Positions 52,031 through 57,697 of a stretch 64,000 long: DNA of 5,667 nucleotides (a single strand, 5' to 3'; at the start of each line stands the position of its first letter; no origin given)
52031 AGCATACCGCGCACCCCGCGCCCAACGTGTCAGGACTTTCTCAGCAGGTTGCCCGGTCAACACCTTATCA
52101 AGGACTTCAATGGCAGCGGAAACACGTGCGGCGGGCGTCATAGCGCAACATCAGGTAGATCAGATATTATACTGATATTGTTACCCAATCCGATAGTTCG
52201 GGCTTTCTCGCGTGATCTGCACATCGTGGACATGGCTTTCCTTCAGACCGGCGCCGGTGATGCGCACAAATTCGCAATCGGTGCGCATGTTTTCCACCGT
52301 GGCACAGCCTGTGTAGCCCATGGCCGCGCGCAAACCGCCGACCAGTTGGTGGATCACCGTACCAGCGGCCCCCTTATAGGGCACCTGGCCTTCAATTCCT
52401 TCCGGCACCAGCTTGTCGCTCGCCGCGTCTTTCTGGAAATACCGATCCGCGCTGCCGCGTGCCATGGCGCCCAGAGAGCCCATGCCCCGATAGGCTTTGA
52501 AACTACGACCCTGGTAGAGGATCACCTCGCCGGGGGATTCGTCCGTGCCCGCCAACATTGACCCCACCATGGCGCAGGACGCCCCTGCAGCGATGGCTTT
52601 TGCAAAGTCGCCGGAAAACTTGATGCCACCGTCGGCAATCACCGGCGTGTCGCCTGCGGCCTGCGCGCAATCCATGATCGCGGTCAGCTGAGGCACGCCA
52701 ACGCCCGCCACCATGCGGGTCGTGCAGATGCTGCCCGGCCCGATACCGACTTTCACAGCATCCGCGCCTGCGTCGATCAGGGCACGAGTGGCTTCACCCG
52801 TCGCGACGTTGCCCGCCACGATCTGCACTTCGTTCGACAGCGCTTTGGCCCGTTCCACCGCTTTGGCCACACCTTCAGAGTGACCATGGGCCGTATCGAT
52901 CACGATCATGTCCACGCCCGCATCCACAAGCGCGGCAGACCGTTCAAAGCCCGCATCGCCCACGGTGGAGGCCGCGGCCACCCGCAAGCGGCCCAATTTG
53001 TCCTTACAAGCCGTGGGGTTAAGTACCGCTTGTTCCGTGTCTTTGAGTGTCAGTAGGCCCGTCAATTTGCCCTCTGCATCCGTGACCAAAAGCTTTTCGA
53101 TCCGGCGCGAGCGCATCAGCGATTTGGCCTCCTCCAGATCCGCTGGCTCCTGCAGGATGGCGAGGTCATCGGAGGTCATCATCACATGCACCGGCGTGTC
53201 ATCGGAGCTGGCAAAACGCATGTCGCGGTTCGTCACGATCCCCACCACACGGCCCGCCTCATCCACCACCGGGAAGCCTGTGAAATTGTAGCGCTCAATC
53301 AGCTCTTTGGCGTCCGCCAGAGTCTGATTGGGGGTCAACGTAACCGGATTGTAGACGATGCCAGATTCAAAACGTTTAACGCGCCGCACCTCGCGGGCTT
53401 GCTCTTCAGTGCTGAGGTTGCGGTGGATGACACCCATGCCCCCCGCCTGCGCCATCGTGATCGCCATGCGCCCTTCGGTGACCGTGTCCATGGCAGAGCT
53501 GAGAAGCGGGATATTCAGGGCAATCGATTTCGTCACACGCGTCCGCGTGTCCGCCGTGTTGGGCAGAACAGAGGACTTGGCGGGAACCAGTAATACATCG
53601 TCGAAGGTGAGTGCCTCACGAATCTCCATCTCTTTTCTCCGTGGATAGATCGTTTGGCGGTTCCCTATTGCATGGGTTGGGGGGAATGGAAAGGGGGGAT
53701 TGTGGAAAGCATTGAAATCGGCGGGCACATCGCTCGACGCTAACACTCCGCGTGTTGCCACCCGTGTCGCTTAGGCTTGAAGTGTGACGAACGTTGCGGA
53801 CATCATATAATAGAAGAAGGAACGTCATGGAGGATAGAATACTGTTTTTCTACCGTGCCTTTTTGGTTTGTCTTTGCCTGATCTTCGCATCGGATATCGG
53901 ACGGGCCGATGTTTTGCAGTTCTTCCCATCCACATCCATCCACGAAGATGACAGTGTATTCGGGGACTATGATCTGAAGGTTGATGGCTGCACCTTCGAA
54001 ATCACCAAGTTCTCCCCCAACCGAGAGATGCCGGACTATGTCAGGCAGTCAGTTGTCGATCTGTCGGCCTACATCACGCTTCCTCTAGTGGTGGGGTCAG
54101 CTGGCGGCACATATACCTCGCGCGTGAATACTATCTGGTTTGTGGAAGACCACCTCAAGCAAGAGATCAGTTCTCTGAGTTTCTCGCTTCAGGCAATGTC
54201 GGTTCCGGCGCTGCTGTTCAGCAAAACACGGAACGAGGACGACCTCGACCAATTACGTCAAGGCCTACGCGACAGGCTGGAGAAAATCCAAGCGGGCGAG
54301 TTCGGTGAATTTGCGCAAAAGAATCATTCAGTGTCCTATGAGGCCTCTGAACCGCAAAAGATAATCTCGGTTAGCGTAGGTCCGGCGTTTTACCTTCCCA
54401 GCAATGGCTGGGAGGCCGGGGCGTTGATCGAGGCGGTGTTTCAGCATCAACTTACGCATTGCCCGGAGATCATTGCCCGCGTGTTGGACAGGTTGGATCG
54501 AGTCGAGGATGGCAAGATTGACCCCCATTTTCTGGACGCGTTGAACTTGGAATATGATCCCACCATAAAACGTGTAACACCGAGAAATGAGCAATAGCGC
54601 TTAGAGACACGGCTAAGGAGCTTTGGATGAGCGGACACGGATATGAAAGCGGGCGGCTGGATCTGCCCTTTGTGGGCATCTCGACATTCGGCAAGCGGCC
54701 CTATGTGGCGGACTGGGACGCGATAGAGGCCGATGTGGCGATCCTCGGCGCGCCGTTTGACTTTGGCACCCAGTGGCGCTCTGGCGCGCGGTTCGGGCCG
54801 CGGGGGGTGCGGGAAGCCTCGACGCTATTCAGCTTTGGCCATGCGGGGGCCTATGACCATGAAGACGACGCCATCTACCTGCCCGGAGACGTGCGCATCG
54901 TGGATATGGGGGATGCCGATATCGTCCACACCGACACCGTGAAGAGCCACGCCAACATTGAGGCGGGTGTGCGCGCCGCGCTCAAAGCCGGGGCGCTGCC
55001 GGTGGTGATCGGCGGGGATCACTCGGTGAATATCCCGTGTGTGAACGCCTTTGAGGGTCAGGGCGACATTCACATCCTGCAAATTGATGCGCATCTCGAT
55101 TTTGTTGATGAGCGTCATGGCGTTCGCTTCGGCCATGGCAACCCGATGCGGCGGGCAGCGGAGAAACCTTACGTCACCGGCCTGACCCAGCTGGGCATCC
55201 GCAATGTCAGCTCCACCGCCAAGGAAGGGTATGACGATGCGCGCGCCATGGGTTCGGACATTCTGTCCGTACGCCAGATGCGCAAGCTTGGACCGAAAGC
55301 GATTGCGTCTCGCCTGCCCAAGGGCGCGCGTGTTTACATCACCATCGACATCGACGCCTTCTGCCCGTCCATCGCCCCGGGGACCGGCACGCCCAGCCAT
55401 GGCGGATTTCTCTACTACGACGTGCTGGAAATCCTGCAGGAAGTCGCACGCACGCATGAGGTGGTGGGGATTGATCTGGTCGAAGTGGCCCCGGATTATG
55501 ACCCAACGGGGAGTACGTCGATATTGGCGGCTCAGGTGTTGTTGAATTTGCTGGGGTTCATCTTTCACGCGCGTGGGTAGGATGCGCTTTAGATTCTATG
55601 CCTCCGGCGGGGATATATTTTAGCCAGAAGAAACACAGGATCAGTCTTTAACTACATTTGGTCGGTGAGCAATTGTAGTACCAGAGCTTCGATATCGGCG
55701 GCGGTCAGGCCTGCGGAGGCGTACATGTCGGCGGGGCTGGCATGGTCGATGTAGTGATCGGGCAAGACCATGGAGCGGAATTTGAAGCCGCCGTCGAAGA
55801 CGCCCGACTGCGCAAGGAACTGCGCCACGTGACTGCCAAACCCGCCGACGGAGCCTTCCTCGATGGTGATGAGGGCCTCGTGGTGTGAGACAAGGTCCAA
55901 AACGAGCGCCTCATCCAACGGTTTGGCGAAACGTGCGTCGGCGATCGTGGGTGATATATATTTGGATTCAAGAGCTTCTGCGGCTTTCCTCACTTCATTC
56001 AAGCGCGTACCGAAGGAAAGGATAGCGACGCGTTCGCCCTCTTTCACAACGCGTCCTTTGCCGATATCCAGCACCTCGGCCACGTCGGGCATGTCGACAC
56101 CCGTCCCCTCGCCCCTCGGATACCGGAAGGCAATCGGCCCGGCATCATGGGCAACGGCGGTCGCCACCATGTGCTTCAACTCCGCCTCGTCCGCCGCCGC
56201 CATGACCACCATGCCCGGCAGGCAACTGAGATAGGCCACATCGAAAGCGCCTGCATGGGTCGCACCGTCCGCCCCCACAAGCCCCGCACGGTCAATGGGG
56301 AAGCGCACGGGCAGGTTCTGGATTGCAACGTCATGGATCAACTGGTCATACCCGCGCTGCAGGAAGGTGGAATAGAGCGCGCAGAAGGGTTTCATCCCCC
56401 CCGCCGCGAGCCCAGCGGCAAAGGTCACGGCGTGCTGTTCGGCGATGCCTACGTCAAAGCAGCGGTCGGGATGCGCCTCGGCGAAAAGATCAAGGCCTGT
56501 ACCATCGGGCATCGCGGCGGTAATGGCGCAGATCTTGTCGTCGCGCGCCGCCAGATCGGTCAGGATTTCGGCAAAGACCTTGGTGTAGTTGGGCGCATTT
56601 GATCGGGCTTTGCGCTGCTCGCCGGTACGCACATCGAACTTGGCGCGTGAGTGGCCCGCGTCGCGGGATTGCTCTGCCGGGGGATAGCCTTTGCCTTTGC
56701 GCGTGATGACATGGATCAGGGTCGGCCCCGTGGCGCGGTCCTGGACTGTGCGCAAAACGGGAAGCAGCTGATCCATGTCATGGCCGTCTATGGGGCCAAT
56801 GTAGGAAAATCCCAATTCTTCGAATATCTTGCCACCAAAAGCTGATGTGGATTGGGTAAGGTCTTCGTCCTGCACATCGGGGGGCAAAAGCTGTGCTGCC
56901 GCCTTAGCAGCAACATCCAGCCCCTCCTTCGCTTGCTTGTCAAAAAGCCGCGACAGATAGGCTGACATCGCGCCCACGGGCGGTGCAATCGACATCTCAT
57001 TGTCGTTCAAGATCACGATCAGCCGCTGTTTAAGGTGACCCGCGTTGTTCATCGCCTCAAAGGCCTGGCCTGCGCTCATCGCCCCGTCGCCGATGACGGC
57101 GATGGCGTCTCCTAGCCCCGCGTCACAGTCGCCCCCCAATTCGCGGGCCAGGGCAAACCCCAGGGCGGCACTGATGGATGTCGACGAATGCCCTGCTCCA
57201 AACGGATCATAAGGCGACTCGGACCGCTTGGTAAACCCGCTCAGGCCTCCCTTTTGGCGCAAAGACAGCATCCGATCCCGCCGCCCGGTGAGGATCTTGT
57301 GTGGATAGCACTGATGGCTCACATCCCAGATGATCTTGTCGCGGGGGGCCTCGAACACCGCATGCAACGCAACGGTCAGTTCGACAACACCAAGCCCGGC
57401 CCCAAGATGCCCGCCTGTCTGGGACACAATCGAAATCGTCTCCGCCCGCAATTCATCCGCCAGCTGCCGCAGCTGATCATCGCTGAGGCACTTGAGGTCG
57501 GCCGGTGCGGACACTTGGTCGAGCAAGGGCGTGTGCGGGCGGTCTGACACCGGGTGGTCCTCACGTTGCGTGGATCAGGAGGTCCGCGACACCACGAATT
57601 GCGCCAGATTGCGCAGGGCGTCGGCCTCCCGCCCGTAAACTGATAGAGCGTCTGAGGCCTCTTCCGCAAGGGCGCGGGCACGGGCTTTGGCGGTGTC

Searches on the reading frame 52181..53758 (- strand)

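Call 35: search_protein_families(library=pfam, proteins=[window:52181-53758:-], max_evalue=0.00001)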
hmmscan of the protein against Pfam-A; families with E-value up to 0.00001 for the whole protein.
window:52181-53758:- (525 aa): 3 families
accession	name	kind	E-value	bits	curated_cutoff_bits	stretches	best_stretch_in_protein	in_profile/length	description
PF00478.31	IMPDH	-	3.2e-156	520.1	25.6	1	49-511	1-345/345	IMP dehydrogenase / GMP reductase domain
PF00571.33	CBS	-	2.8e-21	76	24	1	137-183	8-54/57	CBS domain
PF03060.21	NMO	-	5.2e-11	42.9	28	1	251-413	83-236/331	Nitronate monooxygenase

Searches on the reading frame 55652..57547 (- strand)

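Call 35: search_protein_families(library=pfam, proteins=[window:55652-57547:-], max_evalue=0.00001)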
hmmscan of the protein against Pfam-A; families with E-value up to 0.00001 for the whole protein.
window:55652-57547:- (631 aa): 4 families
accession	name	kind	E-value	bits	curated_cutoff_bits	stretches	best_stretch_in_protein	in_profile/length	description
PF13292.11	DXP_synthase_N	-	2.7e-108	361.8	21.2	1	9-282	1-274/274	1-deoxy-D-xylulose-5-phosphate synthase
PF02779.29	Transket_pyr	-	2.6e-47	161.1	27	1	319-480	3-171/174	Transketolase, pyrimidine binding domain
PF02780.25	Transketolase_C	-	1.1e-29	103.3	25.9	1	496-619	1-124/124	Transketolase, C-terminal domain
PF00456.26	Transketolase_N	-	4.4e-07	29.6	22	0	149-188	148-188/334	Transketolase, thiamine diphosphate binding domain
